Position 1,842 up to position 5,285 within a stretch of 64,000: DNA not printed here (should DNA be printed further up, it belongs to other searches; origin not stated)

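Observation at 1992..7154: GT-C-like/TPR membrane protein, Trp-rich repeat protein and polyprenyl-phosphate phosphoribosyltransferase are translationally coupled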

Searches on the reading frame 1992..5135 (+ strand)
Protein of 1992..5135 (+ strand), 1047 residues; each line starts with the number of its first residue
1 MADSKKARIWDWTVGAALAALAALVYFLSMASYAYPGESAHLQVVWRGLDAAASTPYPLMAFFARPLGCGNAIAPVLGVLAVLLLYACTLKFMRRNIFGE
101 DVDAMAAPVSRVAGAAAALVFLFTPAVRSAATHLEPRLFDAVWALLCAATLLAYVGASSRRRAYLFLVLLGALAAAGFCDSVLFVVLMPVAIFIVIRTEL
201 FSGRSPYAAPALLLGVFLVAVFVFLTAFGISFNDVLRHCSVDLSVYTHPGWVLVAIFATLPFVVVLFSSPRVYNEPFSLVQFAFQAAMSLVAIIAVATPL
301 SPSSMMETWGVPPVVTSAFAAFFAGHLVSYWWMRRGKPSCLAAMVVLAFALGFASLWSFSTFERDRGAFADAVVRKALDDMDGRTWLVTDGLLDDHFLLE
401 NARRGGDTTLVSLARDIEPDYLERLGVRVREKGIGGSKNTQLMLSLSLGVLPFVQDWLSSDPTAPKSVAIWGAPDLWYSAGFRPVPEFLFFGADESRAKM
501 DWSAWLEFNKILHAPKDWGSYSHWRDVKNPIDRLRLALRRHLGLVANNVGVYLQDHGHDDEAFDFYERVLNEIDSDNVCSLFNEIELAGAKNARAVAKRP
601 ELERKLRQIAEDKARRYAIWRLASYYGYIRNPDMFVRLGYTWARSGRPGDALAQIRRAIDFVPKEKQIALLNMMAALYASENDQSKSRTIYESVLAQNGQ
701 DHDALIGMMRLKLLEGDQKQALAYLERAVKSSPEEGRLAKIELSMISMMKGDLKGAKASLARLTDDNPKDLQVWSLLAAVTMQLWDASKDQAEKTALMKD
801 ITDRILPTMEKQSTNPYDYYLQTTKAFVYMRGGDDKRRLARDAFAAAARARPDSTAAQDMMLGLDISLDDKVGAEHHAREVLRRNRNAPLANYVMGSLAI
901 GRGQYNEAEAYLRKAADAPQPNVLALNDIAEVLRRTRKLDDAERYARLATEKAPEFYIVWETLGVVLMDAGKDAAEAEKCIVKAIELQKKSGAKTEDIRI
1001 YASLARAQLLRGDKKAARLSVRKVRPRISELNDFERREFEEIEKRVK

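Call 7: search_protein_families(library=pfam, proteins=[window:1992-5135:+], max_evalue=0.01)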
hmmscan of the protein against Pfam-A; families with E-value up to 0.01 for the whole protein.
window:1992-5135:+ (1047 aa): 17 families
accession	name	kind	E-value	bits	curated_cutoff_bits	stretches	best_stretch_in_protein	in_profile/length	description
PF07719.23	TPR_2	-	1.6e-15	56.3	27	0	890-916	2-28/34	Tetratricopeptide repeat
PF13428.12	TPR_14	-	3.1e-13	49.4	23.5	0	926-964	4-42/44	Tetratricopeptide repeat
PF13424.12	TPR_12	-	2.2e-12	47.4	30.1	1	959-1020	5-67/77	Tetratricopeptide repeat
PF14559.12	TPR_19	-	2.7e-11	44.1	25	2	713-779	2-67/68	Tetratricopeptide repeat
PF23914.1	TPR_CcmH_CycH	-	1.3e-08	35.3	42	2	710-787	58-137/158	Cytochrome c-type biogenesis protein H TPR domain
PF13181.12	TPR_8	-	1.3e-08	34.7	25.7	0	891-917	3-29/34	Tetratricopeptide repeat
PF13432.12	TPR_16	-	5.1e-08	33.7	32.7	0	928-978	2-52/65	Tetratricopeptide repeat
PF13374.12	TPR_10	-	2.2e-07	31.1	27.5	0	546-570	5-29/42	Tetratricopeptide repeat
PF25064.1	ARM_TT21_5th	-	8.3e-07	29.8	27.8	0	673-735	6-68/117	TT21 fifth ARM repeats domain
PF00515.34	TPR_1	-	1.7e-05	24.9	27.8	0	893-915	5-27/34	Tetratricopeptide repeat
PF17874.7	TPR_MalT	-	7.3e-05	22.6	45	1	896-1039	94-243/336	MalT-like TPR region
PF13174.12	TPR_6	-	0.00061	20.7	26.3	0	704-733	2-31/33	Tetratricopeptide repeat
PF23300.3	HEAT_Nup120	-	0.00081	19.7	29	1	876-923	13-61/170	Nucleoporin Nup120, HEAT repeats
PF22860.2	DUF7017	-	0.00086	19.8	27.5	0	929-1024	7-97/141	Domain of unknown function (DUF7017)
PF13431.12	TPR_17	-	0.0011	19.5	24.4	0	879-910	3-34/34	Tetratricopeptide repeat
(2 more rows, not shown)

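Call 8: search_protein_families(library=ncbifam, proteins=[window:1992-5135:+], max_evalue=0.01)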
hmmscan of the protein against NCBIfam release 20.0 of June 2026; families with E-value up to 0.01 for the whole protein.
window:1992-5135:+ (1047 aa): 14 families
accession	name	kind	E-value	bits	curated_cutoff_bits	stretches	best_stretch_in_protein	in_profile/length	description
TIGR02917.1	PEP_TPR_lipo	equivalog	3.4e-20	71.6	312.2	2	815-1020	699-893/899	XrtA/PEP-CTERM system TPR-repeat protein PrsT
TIGR02521.1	type_IV_pilW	equivalog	8.8e-13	48.3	154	2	874-1025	50-196/234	type IV pilus biogenesis/stability protein PilW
NF040959.1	MamA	equivalog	4e-08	33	200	0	873-988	85-203/204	magnetosome protein MamA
NF052400.1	M48_BAM_BepA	equivalog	5.3e-07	28.8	570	1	656-798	295-436/483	beta-barrel assembly-enhancing protease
NF033920.0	C39_PA2778_fam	equivalog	2.4e-06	27.2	150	0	640-761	132-248/255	PA2778 family cysteine peptidase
TIGR00990.1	3a0801s09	subfamily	4e-06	25.8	757.25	0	646-774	345-470/615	mitochondrial import receptor subunit TOM70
NF033758.1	gliding_GltE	equivalog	6.8e-06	25.3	225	1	834-927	235-327/411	adventurous gliding motility TPR repeat lipoprotein GltE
NF008757.0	PRK11788.1-5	equivalog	1.5e-05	24.4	363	0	644-807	192-349/388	lipopolysaccharide assembly protein LapB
NF052415.1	T3SS_chap_SctY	equivalog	9.7e-05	22.8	70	1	664-739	2-77/106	type III secretion apparatus assembly chaperone SctY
NF008520.0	PRK11447.1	equivalog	0.00013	19.9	858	1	650-769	591-703/1157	cellulose synthase complex outer membrane protein BcsC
TIGR00540.1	TPR_hemY_coli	hypoth_equivalog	0.0013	17.6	142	1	668-947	116-383/385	heme biosynthesis-associated TPR protein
TIGR02795.1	tol_pal_ybgF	equivalog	0.0056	17.3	90.1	0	887-916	37-66/119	tol-pal system protein YbgF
NF047558.1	TPR_END_plus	domain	0.006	16.5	32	0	714-739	11-36/56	TPR end-of-group domain-containing protein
NF002725.1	PRK02603.1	equivalog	0.0096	15.9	143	0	650-719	53-123/173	photosystem I assembly protein Ycf3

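Call 49: predict_structure(alignment_id=A2)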
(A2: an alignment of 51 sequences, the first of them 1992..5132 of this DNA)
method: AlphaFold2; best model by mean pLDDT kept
length: 1047 residues; sequences in the alignment: 51
mean_pLDDT: 83.8   pTM: 0.73
mean pLDDT of the five models: 83.8, 83.5, 81.6, 79.1, 78.6
residues with pLDDT >= 90: 247; 70-90: 704; 50-70: 79; < 50: 17
segments of 3 or more residues with pLDDT < 50: 621-627, 639-646
pLDDT, mean of each block of 10 residues (from residue 1): 74 93 91 85 88 81 87 92 96 88 87 95 89 87 95 90 94 94 90 92 88 96 91 82 74 87 89 88 92 87 76 89 94 90 92 87 83 91 89 92 88 86 88 79 84 86 88 77 84 79 88 84 73 89 87 84 90 83 78 83 75 58 49 52 50 59 63 70 74 84 83 78 85 73 84 87 86 89 87 89 90 83 90 86 85 75 85 85 77 88 84 82 86 88 89 86 88 86 85 73 85 83 82 77 80
secondary structure, 60 per line:
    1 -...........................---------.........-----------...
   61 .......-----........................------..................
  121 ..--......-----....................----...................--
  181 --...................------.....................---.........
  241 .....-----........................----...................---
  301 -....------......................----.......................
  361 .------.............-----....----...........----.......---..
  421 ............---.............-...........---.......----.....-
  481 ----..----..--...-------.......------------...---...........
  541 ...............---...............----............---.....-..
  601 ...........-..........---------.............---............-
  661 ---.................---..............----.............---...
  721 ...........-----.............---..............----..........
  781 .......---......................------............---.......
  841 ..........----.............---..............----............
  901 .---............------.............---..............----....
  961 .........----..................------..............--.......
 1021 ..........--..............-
elements in order (helices of 4 or more, strands of 3 or more residues): H2-28 H38-46 H58-67 H73-96 H103-122 H125-130 H136-155 H160-178 H183-201 H208-228 H232-245 H251-274 H279-297 H302-305 H312-333 H338-361 H368-380 E386-389 H394-404 E409-412 H419-432 H436-448 H450-460 H464-467 E468-470 H475-479 H505-511 H530-555 H559-573 H578-589 H593-597 H599-611 H613-622 H632-644 H648-659 H664-680 H684-697 H702-714 H718-731 H737-749 H753-766 H771-787 H791-812 H819-830 H834-850 H855-867 H871-884 H889-901 H905-916 H923-935 H939-952 H957-969 H974-991 H998-1011 H1014-1030 H1033-1046

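Call 53: fold_search(model_id=the predicted structure, library=pdb)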
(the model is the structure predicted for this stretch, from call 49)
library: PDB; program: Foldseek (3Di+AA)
matches with E <= 10: 1603; with E <= 0.001: 308
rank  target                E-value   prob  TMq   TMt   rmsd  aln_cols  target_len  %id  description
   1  9hvq_Q                8.7e-10  1.00  0.24  0.28  27.7       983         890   12  Structure of the transcribing Pol II-DSIF-PAF-SPT6-RECQL5 complex (released 2025-07-16)
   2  9rtt_Q                1.2e-09  1.00  0.24  0.28  28.9      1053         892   11  Activated Elongation Complex with IWS1 and ELOF1 (released 2025-09-03)
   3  1w3b_A                1.4e-09  1.00  0.23  0.54  12.2       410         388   15  The superhelical TPR domain of O-linked GlcNAc transferase reveals structural similarities to importin alpha. (released 2004-09-09)
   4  8bbg_D                1.4e-09  1.00  0.19  0.16  32.7      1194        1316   11  Structure of the IFT-A complex; anterograde IFT-A train model (released 2022-12-21)
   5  7yeh_A                2.2e-09  1.00  0.23  0.23  12.3       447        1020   18  Cryo-EM structure of human OGT-OGA complex (released 2023-07-12)
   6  8fgw_D                3.2e-09  1.00  0.19  0.16  33.3      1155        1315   12  Human IFT-A complex structures provide molecular insights into ciliary transport (released 2023-02-22)
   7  7yea_A                1.0e-08  1.00  0.22  0.23  14.5       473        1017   18  Human O-GlcNAc transferase Dimer (released 2023-07-12)
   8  7ntf_A                1.7e-08  1.00  0.23  0.26  10.4       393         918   19  Cryo-EM structure of unliganded O-GlcNAc transferase (released 2021-11-17)
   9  5dse_C                2.1e-08  1.00  0.19  0.25  29.0       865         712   12  Crystal Structure of the TTC7B/Hyccin Complex (released 2015-12-02)
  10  6eou                  2.2e-08  1.00  0.23  0.61  10.0       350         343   15  O-GlcNAc transferase TPR domain with the intellectual disability associated mutation L254F (released 2018-05-09)
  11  6vbv_4                2.6e-08  1.00  0.23  0.54  10.8       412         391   16  Structure of the bovine BBSome:ARL6:GTP complex (released 2020-01-29)
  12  9ijj_l                2.6e-08  1.00  0.19  0.23  36.5       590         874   13  In situ structure of the central apparatus in mouse sperm axoneme. (released 2025-06-04)
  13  6voa_E                3.0e-08  1.00  0.23  0.54  10.8       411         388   16  Cryo-EM structure of the BBSome-ARL6 complex (released 2020-06-24)
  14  7y4i_B                3.1e-08  1.00  0.21  0.26  17.1       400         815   15  Crystal structure of SPINDLY in complex with GDP (released 2022-12-07)
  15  7y4i_A                3.3e-08  1.00  0.21  0.26  17.0       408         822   14  Crystal structure of SPINDLY in complex with GDP (released 2022-12-07)
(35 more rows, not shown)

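Call 57: fold_search(model_id=the predicted structure, library=viral)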
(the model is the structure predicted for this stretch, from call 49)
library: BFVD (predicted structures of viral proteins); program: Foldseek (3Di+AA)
matches with E <= 10: 509; with E <= 0.001: 19
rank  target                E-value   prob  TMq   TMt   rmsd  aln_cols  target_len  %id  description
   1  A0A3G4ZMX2            3.8e-09  1.00  0.22  0.27  35.1       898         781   12  RING-type domain-containing protein [Terrestrivirus sp.]
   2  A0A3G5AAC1            2.3e-07  1.00  0.21  0.43  15.8       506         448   15  UDP-N-acetylglucosamine--peptide N-acetylglucosaminyltransferase SPINDLY [Hyperionvirus sp.]
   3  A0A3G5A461            3.7e-06  1.00  0.21  0.42  13.4       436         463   12  RING-type domain-containing protein [Harvfovirus sp.]
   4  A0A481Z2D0            1.7e-05  1.00  0.21  0.40  13.0       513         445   12  Sel1 repeat protein [Mimivirus LCMiAC02]
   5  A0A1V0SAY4            2.7e-05  1.00  0.22  0.36  17.8       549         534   12  TPR repeat protein [Catovirus CTV1]
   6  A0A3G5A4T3            3.1e-05  1.00  0.21  0.30  15.6       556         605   14  RING-type domain-containing protein [Harvfovirus sp.]
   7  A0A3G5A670            3.4e-05  1.00  0.16  0.23  22.6       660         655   13  Uncharacterized protein [Harvfovirus sp.]
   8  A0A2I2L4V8            4.6e-05  1.00  0.20  0.36  10.1       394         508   13  Tetratricopeptide repeat protein [Orpheovirus IHUMI-LCC2]
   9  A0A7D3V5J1            6.6e-05  1.00  0.12  0.23  26.4       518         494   12  Tetratricopeptide repeat protein [Fadolivirus FV1/VV64]
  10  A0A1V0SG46            7.9e-05  1.00  0.15  0.24  21.6       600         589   11  RING domain protein [Hokovirus HKV1]
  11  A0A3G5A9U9            1.7e-04  1.00  0.18  0.33  23.6       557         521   13  Sel1 repeat family protein [Hyperionvirus sp.]
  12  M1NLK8                1.7e-04  1.00  0.13  0.30  16.2       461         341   11  Repeat protein [Moumouvirus goulette]
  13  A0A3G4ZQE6            2.4e-04  1.00  0.19  0.38  13.8       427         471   11  TPR repeat protein [Barrevirus sp.]
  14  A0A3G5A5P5            2.5e-04  1.00  0.24  0.37  13.2       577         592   11  Sel1 domain protein repeat-containing protein [Hyperionvirus sp.]
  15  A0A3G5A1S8            2.7e-04  1.00  0.21  0.52  11.2       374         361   16  Sel1 repeat family protein [Harvfovirus sp.]
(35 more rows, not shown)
